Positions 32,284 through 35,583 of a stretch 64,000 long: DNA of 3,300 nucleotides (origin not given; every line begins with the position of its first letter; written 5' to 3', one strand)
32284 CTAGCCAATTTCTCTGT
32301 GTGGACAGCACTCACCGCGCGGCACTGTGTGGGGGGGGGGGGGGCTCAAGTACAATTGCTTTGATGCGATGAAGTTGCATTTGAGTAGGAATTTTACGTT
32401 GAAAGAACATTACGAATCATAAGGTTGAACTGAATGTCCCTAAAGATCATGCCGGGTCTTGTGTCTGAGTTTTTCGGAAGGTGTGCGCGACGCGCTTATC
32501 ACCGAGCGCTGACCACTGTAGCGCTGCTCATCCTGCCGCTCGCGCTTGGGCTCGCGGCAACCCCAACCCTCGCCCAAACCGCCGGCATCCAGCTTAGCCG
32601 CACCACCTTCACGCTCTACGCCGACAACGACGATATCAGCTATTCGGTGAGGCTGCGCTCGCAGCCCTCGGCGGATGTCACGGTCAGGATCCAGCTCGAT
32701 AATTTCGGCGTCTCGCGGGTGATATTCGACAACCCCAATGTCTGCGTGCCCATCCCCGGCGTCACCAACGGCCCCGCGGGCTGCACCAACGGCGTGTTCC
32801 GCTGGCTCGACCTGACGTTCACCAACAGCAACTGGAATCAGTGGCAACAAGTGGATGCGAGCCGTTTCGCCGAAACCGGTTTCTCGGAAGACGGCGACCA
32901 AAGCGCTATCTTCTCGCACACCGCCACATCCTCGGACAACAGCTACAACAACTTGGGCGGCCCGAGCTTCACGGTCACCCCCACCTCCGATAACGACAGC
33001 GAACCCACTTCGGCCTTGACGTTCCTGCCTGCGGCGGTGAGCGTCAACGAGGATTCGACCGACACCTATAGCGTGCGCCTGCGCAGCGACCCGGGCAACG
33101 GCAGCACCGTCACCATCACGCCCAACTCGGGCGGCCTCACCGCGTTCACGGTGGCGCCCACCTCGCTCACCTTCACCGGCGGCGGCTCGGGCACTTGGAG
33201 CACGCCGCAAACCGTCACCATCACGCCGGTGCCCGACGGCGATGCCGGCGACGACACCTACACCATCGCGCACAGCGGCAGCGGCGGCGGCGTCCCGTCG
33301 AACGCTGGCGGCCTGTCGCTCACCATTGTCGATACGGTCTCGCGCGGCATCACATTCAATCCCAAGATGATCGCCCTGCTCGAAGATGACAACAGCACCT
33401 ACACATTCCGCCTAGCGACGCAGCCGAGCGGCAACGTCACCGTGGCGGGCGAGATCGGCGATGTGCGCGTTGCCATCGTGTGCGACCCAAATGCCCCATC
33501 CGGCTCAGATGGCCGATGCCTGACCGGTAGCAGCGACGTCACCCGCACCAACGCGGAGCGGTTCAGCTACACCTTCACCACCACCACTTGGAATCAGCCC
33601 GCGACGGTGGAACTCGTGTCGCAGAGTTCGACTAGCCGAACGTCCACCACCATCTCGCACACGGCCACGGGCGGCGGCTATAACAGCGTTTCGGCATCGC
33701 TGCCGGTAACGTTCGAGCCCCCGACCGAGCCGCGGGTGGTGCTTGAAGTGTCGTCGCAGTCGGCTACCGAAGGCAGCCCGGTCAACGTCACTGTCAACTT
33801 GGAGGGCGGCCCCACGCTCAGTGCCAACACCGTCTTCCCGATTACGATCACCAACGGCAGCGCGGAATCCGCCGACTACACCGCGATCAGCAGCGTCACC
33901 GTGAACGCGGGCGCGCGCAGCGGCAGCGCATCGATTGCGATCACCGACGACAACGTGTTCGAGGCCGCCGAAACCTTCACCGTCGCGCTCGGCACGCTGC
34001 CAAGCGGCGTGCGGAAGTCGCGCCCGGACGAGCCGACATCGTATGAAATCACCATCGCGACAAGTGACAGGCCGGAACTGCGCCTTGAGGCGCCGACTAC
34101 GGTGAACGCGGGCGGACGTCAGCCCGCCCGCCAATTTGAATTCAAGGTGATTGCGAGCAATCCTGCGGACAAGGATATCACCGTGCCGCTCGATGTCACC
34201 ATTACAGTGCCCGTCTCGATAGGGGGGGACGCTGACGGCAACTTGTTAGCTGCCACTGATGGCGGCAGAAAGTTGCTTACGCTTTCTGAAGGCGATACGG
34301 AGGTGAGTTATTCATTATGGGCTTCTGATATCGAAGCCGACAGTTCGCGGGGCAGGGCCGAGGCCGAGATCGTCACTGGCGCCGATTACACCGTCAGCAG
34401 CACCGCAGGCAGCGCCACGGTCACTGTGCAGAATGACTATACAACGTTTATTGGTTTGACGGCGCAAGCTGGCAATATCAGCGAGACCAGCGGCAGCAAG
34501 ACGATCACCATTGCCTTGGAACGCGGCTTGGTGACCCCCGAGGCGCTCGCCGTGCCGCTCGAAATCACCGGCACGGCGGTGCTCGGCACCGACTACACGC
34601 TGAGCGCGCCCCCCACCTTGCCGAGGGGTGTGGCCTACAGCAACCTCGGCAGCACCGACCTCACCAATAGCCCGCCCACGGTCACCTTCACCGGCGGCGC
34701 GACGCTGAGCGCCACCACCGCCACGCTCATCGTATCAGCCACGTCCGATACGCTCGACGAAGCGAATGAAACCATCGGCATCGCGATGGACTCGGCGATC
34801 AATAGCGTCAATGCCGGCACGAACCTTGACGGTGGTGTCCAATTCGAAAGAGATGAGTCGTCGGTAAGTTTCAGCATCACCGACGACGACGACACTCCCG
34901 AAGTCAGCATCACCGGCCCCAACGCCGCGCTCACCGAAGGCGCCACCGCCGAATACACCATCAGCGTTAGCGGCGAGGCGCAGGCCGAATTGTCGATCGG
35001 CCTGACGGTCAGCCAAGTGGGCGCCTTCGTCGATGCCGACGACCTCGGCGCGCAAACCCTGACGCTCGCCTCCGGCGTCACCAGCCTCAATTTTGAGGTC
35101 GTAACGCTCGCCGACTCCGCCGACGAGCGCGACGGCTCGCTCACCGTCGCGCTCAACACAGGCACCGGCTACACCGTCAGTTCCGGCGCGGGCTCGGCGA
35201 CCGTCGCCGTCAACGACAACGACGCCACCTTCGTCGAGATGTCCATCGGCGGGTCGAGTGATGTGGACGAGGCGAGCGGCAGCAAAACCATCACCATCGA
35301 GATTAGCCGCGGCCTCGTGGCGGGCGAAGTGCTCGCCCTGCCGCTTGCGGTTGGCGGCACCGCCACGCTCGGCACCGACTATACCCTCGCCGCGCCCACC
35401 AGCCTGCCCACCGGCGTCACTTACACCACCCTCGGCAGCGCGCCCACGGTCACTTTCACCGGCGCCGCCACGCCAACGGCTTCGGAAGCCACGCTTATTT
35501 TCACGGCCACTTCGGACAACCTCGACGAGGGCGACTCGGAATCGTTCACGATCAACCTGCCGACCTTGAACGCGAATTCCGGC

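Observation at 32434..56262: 7942-aa autotransporter whose passenger is built from Calx-beta/Ig-like repeats rather than a beta-helix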

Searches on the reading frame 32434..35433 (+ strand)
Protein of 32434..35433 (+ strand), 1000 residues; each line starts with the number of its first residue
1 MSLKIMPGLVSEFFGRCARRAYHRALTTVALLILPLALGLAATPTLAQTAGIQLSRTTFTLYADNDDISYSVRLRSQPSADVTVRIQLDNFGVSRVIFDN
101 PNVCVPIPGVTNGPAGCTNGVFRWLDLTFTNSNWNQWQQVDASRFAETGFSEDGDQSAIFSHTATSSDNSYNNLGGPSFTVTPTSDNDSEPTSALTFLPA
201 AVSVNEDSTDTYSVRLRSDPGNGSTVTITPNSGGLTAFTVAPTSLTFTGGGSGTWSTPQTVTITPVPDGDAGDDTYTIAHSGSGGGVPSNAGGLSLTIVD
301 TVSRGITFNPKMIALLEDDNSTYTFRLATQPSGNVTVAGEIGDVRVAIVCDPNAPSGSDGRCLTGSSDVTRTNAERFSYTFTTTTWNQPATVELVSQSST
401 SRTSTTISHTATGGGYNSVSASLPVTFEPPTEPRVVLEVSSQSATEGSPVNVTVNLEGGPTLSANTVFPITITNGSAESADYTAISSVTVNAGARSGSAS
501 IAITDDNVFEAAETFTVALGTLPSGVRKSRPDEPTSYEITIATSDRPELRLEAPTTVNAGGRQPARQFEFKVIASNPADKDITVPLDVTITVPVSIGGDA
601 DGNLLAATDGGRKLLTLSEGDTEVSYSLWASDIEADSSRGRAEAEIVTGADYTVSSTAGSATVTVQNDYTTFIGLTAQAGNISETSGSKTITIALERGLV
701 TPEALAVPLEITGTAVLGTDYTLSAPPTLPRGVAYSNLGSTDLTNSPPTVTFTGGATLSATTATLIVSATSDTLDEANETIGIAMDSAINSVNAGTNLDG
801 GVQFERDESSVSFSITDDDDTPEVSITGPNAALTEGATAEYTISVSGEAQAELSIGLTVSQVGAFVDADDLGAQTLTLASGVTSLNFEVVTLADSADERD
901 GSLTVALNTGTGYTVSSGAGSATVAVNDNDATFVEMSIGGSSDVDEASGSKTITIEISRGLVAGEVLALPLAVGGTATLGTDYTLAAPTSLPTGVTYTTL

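Call 4: search_protein_families(library=pfam, proteins=[window:32434-35433:+], max_evalue=0.01)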
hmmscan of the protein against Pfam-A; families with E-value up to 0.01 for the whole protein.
window:32434-35433:+ (1000 aa): 2 families
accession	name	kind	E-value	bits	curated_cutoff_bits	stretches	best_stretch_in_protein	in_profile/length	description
PF03160.20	Calx-beta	-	2.1e-13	50.8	27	1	446-541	19-115/119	Calx-beta domain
PF22774.2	DNAJC11_beta-barrel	-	0.00098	19.2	27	1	743-883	83-207/227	DNAJC11, beta-barrel domain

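Call 5: search_protein_families(library=ncbifam, proteins=[window:32434-35433:+], max_evalue=0.01)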
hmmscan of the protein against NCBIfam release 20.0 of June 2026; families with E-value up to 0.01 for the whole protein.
window:32434-35433:+ (1000 aa): 0 families
